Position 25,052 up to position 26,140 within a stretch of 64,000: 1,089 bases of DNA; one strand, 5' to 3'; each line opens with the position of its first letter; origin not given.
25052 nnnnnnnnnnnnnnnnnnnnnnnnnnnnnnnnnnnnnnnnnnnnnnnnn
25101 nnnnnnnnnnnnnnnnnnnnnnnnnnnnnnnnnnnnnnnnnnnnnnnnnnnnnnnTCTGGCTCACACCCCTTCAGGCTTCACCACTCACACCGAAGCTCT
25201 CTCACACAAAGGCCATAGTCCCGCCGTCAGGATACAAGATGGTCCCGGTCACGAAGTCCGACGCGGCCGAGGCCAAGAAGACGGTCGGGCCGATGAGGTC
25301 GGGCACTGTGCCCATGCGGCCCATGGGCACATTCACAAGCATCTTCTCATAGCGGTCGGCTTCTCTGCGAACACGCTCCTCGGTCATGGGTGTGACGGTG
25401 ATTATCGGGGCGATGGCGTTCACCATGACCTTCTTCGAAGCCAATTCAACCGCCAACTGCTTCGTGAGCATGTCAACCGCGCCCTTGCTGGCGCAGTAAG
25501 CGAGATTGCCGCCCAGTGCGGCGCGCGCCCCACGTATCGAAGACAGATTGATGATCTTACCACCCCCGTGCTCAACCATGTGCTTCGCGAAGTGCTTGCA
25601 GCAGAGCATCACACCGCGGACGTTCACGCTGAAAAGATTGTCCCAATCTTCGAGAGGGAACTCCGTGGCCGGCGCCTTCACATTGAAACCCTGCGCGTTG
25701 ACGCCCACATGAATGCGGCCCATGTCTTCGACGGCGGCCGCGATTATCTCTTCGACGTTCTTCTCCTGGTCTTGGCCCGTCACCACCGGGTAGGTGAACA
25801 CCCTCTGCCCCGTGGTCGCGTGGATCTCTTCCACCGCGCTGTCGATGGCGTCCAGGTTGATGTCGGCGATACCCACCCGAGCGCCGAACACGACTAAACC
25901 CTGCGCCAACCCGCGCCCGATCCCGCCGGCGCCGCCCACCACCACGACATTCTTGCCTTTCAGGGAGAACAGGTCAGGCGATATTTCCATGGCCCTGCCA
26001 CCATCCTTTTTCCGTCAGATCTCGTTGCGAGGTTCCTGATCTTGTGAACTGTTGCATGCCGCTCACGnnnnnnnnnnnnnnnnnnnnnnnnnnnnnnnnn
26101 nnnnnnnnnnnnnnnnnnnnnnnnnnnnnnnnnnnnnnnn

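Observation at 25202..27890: Compact HBD-like / BKACE / SDR operon matching three of the four enzyme types of the anaerobic phloroglucinol pathway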

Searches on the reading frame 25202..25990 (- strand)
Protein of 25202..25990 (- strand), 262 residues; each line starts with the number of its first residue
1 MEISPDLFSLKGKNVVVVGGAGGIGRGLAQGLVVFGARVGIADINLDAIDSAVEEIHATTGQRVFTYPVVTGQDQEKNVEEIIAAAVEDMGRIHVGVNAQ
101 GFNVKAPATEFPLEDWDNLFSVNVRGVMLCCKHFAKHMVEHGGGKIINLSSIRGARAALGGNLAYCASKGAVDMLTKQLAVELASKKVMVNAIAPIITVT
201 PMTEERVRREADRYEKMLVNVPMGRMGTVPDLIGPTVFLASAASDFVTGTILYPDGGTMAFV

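Call 3: search_protein_families(library=pfam, proteins=[window:25202-25990:-])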
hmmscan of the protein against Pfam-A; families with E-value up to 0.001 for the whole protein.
window:25202-25990:- (262 aa): 5 families
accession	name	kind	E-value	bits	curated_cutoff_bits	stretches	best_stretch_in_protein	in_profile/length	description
PF13561.12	adh_short_C2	-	1.3e-52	179.2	27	1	21-257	3-234/236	Enoyl-(Acyl carrier protein) reductase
PF00106.31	adh_short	-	1.2e-45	155.8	26.6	1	13-208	1-192/195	short chain dehydrogenase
PF23441.1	SDR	-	1.6e-06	28.2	27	1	13-259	8-256/258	SDR-like rossmann domain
PF08659.16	KR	-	2e-05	25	22.6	1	15-178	3-162/180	KR domain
PF02737.24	3HCDH_N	-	0.00031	21.1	22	1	16-80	2-65/180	3-hydroxyacyl-CoA dehydrogenase, NAD binding domain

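Call 4: search_protein_families(library=ncbifam, proteins=[window:25202-25990:-])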
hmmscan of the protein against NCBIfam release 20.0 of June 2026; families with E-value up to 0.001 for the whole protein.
window:25202-25990:- (262 aa): 227 families (the best 25 are shown)
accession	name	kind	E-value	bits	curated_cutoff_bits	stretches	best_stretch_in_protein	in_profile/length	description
NF005559.1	PRK07231.1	subfamily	9e-58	195.7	215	1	10-259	2-248/249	glucose 1-dehydrogenase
NF006070.0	PRK08213.1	subfamily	2.1e-55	188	279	1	6-260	6-258/259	gluconate 5-dehydrogenase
NF005983.0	PRK08085.1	equivalog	1.5e-54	185.3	408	1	6-260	3-252/254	gluconate 5-dehydrogenase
NF004198.0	PRK05653.1-3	equivalog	2.5e-53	181.1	296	1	9-258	4-246/248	3-oxoacyl-ACP reductase FabG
NF004791.0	PRK06138.1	equivalog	2.6e-53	180.9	312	1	9-260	2-251/252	SDR family oxidoreductase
NF004774.0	PRK06114.1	equivalog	3.6e-51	174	360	1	3-260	7-261/262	SDR family oxidoreductase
TIGR01832.1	kduD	equivalog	4.8e-51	173.6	338.85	1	8-260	1-247/248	2-dehydro-3-deoxy-D-gluconate 5-dehydrogenase KduD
NF005309.0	PRK06841.1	subfamily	9.6e-51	172.7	286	1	7-257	10-251/255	GolD/DthD family dehydrogenase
NF005390.0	PRK06935.1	equivalog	1.2e-49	169.1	369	1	3-259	6-256/258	2-dehydro-3-deoxy-D-gluconate 5-dehydrogenase KduD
NF005711.0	PRK07523.1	subfamily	4.8e-49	167.2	413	1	5-260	3-253/255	SDR family oxidoreductase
NF004818.0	PRK06172.1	equivalog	5.9e-49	166.7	336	1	9-260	4-252/253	SDR family oxidoreductase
NF052558.1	MBtsdlDhBudC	equivalog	1.2e-48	165.9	270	1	11-260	2-243/250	meso-2,3-butanediol dehydrogenase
NF005488.0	PRK07097.1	equivalog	1.4e-46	158.8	369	1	6-261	4-260/266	gluconate 5-dehydrogenase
NF005472.0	PRK07067.1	equivalog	1.7e-46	158.9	338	1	10-258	4-254/257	L-iditol 2-dehydrogenase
NF009466.0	PRK12826.1-2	subfamily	2.1e-46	158.4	222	1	13-259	4-245/248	3-oxoacyl-ACP reductase FabG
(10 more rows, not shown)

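Call 9: search_solved_structures(query=window:25202-25990:-, max_evalue=1e-20)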
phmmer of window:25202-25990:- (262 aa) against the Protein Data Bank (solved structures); distinct sequences matched with E-value up to 1e-20: 247 (the best 60 are shown).
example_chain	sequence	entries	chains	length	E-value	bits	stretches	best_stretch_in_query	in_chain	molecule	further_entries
1vl8_A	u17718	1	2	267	1.7e-40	142.2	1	6-259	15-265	Gluconate 5-dehydrogenase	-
4dqx_A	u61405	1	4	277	5.4e-37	130.8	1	12-258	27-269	Probable oxidoreductase protein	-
4z9y_A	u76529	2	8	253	3.3e-35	124.9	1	7-260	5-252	2-deoxy-D-gluconate 3-dehydrogenase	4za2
4npc_A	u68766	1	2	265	3.5e-35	124.8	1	8-258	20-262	Sorbitol dehydrogenase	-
5x8h_A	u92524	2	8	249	5.4e-35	124.2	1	12-259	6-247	Short-chain dehydrogenase reductase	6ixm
4e6p_A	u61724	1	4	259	6e-35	124.1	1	9-258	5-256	Probable sorbitol dehydrogenase (L-iditol 2-dehydrogenase)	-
6pei_A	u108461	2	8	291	7.4e-35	123.8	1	9-258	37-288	Sorbitol dehydrogenase (L-iditol 2-dehydrogenase)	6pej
4z9x_A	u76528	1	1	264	7.7e-35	123.7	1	6-262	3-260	Gluconate 5-dehydrogenase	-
7e6o_C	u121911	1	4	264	2.7e-34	121.9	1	9-258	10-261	Short-chain dehydrogenase/reductase SDR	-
4jro_A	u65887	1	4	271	2.9e-34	121.8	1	7-258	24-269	FabG protein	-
4nbu_A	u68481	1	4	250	4.9e-34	121.1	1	10-259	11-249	3-oxoacyl-(Acyl-carrier-protein) reductase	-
3cxr_A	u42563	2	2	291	8.7e-34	120.3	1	3-262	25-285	Dehydrogenase with different specificities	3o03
4g81_D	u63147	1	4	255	1.4e-33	119.6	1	7-260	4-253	Putative hexonate dehydrogenase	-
7djs_A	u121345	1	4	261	1.6e-33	119.4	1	10-260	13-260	SDR family oxidoreductase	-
3uf0_A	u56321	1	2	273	2.1e-33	119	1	8-260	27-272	Short-chain dehydrogenase/reductase SDR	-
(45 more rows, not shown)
